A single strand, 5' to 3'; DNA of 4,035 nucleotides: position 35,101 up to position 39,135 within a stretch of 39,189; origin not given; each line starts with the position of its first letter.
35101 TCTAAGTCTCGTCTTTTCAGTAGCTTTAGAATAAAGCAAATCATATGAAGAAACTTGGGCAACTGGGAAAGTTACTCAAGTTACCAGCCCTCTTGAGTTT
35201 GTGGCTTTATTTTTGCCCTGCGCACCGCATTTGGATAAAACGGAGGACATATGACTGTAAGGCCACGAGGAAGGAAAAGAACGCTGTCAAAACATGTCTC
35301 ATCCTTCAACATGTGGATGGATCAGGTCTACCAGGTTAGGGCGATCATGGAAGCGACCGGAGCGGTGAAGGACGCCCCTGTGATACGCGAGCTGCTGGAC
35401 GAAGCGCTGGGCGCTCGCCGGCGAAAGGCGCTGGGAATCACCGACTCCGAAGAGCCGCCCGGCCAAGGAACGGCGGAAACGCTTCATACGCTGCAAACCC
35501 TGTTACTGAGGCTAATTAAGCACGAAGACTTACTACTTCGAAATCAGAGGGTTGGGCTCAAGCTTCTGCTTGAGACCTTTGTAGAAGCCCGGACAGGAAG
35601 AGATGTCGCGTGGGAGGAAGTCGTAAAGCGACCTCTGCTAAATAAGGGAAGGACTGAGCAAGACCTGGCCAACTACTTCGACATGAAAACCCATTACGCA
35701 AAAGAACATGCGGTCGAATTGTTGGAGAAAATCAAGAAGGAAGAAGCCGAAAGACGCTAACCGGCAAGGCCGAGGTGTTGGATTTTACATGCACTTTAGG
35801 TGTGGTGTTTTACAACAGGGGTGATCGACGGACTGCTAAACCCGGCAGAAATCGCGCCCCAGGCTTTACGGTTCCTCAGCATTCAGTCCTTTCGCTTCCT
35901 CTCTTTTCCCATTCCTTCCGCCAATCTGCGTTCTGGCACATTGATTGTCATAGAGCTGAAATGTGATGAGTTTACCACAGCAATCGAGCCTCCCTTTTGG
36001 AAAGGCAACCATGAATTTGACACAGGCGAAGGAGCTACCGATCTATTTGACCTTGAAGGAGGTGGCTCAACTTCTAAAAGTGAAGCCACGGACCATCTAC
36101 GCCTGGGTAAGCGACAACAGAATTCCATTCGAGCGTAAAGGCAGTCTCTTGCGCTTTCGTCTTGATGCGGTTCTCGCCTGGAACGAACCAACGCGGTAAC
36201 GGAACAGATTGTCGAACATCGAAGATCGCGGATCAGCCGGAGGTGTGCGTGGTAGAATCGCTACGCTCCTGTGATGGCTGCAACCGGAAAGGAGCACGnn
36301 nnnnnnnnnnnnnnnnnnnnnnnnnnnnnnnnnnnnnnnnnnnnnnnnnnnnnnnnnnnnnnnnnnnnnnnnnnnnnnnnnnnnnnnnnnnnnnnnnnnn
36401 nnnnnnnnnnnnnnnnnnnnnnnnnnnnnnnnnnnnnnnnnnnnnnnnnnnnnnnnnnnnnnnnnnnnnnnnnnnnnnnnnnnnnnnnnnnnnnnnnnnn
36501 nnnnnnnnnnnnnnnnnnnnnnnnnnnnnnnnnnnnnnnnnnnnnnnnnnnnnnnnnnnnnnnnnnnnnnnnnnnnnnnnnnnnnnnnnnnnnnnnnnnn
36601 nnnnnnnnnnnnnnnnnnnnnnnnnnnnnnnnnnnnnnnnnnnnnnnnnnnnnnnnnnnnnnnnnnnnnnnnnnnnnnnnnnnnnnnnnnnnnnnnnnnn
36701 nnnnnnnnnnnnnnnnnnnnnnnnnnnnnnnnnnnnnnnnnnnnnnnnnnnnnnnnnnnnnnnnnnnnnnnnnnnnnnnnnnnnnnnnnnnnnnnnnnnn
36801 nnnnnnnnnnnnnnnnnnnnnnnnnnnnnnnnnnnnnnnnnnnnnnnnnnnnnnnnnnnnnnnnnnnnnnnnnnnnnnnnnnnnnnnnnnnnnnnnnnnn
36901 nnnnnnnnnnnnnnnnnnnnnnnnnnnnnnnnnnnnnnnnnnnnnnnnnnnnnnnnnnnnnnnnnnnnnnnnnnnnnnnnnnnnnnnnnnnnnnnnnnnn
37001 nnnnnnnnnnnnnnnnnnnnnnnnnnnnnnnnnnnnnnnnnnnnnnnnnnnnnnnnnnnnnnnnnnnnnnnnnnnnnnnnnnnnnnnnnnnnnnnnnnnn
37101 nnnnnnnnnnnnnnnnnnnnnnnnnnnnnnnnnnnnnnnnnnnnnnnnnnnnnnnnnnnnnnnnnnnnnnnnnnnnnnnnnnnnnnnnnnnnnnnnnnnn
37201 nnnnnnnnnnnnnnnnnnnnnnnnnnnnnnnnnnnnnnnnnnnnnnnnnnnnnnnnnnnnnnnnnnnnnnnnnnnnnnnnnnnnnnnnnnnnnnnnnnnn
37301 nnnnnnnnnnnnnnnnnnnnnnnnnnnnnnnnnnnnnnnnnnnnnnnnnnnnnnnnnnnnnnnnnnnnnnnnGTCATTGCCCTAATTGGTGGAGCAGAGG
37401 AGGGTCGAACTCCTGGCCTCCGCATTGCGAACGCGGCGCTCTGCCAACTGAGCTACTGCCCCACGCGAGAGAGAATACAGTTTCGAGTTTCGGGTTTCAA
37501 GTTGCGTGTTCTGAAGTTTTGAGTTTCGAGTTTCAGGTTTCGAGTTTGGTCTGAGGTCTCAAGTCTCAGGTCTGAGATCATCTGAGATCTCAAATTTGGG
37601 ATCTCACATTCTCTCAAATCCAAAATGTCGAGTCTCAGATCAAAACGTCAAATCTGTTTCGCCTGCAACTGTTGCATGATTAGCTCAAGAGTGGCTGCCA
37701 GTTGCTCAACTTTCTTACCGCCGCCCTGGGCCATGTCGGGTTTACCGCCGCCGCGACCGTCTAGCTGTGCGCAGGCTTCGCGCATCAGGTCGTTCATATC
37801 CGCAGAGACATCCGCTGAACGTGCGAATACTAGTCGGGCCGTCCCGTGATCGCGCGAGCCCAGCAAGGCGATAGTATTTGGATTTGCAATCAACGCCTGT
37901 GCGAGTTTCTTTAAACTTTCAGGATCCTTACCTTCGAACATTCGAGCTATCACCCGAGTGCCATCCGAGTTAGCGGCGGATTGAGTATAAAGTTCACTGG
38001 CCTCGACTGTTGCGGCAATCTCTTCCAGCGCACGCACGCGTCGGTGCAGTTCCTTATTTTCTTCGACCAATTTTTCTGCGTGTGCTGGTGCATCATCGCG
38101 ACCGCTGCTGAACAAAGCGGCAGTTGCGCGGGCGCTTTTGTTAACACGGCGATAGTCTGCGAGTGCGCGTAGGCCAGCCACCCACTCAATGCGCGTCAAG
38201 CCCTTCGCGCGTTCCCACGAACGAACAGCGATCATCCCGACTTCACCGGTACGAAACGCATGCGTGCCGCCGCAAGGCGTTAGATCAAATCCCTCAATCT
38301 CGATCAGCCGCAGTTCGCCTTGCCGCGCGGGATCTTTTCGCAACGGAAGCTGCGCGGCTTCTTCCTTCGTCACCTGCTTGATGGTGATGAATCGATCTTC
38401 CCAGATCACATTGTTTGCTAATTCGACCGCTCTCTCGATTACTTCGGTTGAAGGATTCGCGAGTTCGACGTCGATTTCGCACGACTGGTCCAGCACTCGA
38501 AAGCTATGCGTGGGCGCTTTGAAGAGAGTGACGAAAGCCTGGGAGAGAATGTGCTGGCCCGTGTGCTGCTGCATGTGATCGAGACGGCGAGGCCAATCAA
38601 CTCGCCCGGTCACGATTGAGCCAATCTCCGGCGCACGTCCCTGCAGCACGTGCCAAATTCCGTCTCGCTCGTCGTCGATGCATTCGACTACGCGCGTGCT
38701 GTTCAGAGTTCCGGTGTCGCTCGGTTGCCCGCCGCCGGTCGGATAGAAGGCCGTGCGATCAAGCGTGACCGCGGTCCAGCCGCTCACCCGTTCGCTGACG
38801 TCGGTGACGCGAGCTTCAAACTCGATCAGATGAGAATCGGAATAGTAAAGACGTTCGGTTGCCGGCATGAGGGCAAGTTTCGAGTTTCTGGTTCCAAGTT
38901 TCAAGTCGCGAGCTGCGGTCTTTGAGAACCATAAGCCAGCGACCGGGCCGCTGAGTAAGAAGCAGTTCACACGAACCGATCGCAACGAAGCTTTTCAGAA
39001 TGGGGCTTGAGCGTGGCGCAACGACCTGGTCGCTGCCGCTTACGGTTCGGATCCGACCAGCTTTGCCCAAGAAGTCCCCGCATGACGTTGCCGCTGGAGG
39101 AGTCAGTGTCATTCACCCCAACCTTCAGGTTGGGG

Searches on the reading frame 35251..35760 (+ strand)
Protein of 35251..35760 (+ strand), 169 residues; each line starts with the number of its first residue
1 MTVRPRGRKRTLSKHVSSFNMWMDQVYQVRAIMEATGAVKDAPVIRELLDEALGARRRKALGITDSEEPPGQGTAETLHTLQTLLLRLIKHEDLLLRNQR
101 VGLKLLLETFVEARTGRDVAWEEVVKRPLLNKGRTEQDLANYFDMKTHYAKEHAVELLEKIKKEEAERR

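Call 6: search_protein_families(library=pfam, proteins=[window:35251-35760:+], max_evalue=0.1)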
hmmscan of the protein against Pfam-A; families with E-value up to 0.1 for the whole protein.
window:35251-35760:+ (169 aa): 1 family
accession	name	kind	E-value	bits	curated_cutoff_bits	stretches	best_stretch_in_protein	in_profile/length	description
PF19509.4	DUF6043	-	0.029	14.2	23.2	1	119-157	137-175/314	Family of unknown function (DUF6043)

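Call 34: search_protein_families(library=padloc, proteins=[window:35251-35760:+], max_evalue=0.05)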
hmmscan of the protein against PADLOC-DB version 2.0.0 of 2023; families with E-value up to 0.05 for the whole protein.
window:35251-35760:+ (169 aa): 0 families

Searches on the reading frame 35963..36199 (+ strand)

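Call 34: search_protein_families(library=padloc, proteins=[window:35963-36199:+], max_evalue=0.05)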
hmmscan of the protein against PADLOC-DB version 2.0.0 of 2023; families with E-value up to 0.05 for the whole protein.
window:35963-36199:+ (78 aa): 1 family
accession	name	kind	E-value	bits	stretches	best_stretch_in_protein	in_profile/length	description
PDLC04133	mad1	-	1.6e-08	32.7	1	28-73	5-50/60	mads_1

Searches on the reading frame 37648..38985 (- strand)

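Call 60: search_protein_families(library=pfam, proteins=[window:37648-38985:-], max_evalue=0.001)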
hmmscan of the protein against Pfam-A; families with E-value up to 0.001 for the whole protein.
window:37648-38985:- (445 aa): 3 families
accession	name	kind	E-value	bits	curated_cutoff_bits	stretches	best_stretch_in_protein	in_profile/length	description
PF02272.25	DHHA1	-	3.8e-13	50.2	25.9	1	344-441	3-101/102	DHHA1 domain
PF07973.19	tRNA_SAD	-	6.9e-10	39.2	24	1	225-267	1-44/44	Threonyl and Alanyl tRNA synthetase second additional domain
PF01411.24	tRNA-synt_2c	-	4.4e-08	32.5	30.3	1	42-132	450-551/552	tRNA synthetases class II (A)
